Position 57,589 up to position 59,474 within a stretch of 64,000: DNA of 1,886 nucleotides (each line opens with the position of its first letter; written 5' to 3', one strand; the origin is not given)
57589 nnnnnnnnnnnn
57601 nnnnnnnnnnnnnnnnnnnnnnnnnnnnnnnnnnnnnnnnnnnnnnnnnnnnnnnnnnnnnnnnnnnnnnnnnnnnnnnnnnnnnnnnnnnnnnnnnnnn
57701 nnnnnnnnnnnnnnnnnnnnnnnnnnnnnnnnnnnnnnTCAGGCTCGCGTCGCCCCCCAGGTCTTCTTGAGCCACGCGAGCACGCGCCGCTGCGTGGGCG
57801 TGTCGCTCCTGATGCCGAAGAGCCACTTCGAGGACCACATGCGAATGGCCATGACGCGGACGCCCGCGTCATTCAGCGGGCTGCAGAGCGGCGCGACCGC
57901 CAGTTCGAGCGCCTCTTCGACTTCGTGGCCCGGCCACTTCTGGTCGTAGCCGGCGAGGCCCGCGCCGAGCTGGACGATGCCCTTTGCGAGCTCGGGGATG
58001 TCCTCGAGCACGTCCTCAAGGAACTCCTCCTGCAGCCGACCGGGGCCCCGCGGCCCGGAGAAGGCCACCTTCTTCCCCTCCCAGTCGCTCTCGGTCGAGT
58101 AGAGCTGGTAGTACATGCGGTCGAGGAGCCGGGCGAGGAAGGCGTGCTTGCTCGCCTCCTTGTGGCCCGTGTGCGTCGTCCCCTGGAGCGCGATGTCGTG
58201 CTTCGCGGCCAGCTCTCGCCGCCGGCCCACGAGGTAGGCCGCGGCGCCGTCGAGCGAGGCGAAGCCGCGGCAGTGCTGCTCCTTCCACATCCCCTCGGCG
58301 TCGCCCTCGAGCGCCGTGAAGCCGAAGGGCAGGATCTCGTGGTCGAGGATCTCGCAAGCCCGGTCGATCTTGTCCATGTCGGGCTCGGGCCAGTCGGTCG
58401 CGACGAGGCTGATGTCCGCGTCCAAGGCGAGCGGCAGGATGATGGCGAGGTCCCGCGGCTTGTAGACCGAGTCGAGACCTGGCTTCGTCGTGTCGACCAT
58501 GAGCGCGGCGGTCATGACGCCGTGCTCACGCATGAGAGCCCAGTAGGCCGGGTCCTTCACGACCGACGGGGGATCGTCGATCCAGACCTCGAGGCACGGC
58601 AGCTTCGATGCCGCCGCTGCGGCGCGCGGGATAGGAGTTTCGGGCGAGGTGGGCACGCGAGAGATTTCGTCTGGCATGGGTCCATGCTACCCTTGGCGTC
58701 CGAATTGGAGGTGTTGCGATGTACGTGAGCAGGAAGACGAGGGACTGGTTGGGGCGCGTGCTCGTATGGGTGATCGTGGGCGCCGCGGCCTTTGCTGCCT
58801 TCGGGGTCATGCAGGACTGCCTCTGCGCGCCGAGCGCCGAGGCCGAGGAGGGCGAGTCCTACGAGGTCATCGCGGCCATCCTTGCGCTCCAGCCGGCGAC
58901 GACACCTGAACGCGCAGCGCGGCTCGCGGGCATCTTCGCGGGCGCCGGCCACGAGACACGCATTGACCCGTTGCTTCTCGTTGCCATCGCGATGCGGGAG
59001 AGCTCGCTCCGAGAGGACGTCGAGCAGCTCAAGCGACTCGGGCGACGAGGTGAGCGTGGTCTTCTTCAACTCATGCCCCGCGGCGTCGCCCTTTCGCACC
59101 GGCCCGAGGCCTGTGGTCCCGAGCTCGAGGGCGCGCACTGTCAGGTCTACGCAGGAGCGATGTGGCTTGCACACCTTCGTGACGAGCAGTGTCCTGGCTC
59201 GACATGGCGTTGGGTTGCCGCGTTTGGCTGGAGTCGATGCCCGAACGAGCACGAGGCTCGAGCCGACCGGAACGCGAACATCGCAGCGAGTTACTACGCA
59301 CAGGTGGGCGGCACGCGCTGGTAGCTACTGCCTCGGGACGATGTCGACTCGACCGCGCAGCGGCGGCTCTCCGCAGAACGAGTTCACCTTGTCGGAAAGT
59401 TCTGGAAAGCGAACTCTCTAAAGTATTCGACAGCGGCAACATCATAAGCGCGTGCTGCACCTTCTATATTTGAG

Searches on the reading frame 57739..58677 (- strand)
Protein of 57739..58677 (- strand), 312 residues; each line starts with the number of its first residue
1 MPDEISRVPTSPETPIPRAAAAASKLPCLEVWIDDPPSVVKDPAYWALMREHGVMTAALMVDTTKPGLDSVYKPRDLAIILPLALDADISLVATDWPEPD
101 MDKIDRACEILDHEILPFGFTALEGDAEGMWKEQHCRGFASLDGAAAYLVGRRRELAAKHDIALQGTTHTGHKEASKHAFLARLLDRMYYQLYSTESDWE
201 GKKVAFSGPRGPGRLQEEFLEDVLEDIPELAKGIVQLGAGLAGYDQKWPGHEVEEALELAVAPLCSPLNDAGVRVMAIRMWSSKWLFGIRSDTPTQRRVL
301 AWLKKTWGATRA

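Call 14: search_protein_families(library=pfam, proteins=[window:57739-58677:-], max_evalue=0.01)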
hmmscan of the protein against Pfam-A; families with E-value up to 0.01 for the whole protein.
window:57739-58677:- (312 aa): 0 families

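Call 22: find_related_loci(query=window:57739-58677:-, collection=viral_contigs, flank=10000)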
Query window:57739-58677:- (312 aa) in viral_contigs; peptide patterns used: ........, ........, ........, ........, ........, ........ (x = any residue, [..] = any of these).
8 stretches matched a pattern; 1 encode a relative of the query (tblastn E <= 1e-3); 1 distinct loci.
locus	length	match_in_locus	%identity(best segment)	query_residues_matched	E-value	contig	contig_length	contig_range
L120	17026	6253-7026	30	24-288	4e-34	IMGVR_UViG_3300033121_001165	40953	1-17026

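Call 40: find_homologous_proteins(query=window:57739-58677:-, max_evalue=0.001)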
Query window:57739-58677:- (312 aa): 19 proteins with E <= 0.001 among 6465 candidates.
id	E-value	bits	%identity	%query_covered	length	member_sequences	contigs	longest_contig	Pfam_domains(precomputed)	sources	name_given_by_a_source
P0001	3.1e-210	715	100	100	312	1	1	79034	-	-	-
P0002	4.1e-181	620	86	99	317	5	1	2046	-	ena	-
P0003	1.9e-166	571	80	100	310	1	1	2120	-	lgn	-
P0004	4.4e-165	567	78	100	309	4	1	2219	-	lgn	-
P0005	8.0e-163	559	84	91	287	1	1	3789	-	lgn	-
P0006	7.9e-146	504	77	91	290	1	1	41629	-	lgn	-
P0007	5.3e-143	494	72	92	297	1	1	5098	-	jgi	jgi:hypothetical protein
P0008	2.6e-131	456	73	91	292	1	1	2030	-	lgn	-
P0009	3.5e-112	393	64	91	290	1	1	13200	-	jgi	jgi:hypothetical protein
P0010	1.1e-107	378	61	91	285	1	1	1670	-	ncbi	-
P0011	4.5e-98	347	56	93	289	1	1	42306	-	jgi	jgi:hypothetical protein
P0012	7.0e-49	185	42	89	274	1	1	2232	-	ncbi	ncbi:MAG: hypothetical protein ABH877_01045 [bacterium]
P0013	7.1e-46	175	36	91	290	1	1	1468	-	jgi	-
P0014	1.1e-43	168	40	91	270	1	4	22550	-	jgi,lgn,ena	-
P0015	7.7e-39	152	36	86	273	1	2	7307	-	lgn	-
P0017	5.8e-35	139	34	86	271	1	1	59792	-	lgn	-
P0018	5.4e-33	133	34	86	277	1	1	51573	-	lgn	-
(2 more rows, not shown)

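Call 41: find_encoding_contigs(protein=P0006, flank=10000, max_places=2)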
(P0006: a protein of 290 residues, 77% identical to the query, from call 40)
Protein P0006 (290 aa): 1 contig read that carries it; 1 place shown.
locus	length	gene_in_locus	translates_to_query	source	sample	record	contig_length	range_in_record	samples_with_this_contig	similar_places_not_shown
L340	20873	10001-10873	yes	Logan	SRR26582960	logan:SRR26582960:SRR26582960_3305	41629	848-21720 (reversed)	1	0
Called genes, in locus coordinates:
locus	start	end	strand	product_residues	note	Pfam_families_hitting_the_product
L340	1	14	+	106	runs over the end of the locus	-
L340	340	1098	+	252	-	-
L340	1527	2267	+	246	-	PF23872:DUF7227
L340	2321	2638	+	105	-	PF24239:DUF7447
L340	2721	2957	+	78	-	-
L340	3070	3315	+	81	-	-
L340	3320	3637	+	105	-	-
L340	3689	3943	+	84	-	-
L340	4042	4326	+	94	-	-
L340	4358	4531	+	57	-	-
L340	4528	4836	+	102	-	-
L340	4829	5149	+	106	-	-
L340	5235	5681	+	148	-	-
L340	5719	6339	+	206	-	-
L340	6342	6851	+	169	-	-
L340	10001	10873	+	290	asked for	-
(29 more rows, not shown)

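Call 42: find_encoding_contigs(protein=P0011, flank=10000, max_places=2)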
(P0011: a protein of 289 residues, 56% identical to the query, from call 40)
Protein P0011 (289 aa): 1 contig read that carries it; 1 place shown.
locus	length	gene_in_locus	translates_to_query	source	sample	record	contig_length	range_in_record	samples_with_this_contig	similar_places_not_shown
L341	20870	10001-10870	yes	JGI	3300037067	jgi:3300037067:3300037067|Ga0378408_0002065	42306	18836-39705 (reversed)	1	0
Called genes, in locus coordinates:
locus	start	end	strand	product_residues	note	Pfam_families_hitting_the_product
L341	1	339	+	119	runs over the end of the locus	-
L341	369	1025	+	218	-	-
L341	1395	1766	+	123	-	-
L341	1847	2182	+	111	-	-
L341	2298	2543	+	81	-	-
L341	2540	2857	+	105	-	-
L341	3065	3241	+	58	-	-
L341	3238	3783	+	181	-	-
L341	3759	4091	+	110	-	-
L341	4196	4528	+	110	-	-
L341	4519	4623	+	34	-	-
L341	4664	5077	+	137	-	-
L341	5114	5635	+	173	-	-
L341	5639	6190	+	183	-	-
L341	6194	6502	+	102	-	-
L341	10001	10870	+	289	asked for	-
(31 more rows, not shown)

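Call 43: find_encoding_contigs(protein=P0009, flank=10000, max_places=2)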
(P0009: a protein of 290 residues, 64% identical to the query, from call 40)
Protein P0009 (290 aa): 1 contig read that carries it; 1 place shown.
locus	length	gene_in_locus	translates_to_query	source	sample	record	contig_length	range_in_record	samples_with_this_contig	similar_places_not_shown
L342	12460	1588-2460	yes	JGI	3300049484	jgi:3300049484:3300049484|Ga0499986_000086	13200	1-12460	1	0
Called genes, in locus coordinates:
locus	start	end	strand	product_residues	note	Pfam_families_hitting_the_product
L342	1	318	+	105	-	?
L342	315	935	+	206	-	-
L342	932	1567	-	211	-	PF01464:SLT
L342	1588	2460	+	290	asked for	-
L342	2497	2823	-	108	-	-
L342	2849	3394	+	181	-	-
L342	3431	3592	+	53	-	-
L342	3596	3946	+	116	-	-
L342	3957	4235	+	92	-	-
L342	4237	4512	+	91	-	-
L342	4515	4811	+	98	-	-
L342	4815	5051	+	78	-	-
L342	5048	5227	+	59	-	-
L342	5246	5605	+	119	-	-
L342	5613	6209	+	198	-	PF13472:Lipase_GDSL_2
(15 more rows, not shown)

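Call 45: find_encoding_contigs(protein=P0017, flank=10000, max_places=2)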
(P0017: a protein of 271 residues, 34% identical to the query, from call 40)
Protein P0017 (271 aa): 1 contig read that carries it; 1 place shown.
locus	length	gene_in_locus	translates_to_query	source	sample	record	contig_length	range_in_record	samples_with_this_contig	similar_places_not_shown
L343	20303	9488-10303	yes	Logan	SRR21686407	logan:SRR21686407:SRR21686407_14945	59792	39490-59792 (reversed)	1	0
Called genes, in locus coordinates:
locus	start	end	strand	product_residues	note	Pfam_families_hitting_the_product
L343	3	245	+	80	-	?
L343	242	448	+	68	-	-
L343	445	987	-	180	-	-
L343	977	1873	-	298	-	-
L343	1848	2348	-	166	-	-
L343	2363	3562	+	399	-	-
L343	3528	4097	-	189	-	-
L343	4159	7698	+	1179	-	-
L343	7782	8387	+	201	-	-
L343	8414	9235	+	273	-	-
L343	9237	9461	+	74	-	-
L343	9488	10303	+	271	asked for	-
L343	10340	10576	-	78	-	PF13392:HNH_3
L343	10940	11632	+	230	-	PF23140:Gp80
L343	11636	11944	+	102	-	-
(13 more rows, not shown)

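Call 46: find_encoding_contigs(protein=P0018, flank=10000, max_places=2)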
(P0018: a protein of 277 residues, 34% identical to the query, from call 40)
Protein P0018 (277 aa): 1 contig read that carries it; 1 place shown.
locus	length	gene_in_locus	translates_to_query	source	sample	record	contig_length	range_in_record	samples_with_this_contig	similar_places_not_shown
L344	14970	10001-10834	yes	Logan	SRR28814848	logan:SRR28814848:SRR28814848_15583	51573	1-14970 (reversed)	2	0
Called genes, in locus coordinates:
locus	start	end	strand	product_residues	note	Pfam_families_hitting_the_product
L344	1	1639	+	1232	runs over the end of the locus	-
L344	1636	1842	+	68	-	-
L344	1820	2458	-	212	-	-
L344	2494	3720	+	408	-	-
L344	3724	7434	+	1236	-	-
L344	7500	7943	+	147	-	-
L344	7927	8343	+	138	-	-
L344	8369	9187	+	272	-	-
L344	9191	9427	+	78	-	-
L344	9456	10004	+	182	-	-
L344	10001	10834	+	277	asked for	-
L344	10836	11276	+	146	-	-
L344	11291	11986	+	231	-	-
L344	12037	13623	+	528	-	-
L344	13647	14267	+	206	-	-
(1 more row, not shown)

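Call 50: find_encoding_contigs(protein=P0005, flank=10000, max_places=2)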
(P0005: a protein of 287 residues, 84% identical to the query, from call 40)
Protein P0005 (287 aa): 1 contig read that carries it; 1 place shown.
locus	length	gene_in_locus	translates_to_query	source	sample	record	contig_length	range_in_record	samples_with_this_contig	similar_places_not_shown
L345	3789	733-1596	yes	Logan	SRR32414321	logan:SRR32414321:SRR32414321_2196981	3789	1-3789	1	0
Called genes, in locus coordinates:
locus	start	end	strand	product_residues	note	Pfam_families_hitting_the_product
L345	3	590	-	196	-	?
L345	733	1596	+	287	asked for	-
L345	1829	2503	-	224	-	PF25680:Mom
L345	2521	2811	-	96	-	-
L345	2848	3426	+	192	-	-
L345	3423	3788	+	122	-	?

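Call 51: find_encoding_contigs(protein=P0007, flank=10000, max_places=2)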
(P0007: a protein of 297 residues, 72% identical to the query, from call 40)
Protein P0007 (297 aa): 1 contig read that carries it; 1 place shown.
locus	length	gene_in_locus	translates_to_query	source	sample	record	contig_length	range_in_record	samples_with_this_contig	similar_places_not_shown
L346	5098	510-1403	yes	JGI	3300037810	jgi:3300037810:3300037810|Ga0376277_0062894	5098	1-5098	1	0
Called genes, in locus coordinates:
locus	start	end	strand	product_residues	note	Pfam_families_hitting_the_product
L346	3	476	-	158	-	?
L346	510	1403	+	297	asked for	-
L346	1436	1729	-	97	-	-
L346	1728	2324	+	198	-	-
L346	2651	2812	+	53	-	-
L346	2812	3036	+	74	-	-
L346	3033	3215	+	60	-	-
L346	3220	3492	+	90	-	-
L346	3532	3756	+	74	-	-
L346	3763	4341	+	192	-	PF13472:Lipase_GDSL_2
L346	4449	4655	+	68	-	-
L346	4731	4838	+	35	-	-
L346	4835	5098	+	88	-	?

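Call 52: find_encoding_contigs(protein=P0002, flank=10000, max_places=3)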
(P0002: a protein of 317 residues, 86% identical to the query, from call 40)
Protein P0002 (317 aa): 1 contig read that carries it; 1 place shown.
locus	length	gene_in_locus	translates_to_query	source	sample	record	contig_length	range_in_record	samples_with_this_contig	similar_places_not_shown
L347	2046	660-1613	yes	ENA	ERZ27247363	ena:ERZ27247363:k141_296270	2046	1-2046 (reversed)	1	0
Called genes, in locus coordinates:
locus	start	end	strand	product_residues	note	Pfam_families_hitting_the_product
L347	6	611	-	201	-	PF01464:SLT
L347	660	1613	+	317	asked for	-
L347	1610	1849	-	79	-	-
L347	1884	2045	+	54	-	?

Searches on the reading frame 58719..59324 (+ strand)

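Call 14: search_protein_families(library=pfam, proteins=[window:58719-59324:+], max_evalue=0.01)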
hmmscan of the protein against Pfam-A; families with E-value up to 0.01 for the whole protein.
window:58719-59324:+ (201 aa): 1 family
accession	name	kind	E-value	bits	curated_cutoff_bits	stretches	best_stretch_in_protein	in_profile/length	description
PF01464.25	SLT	-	0.0001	22.3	21.3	1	75-168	5-93/117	Transglycosylase SLT domain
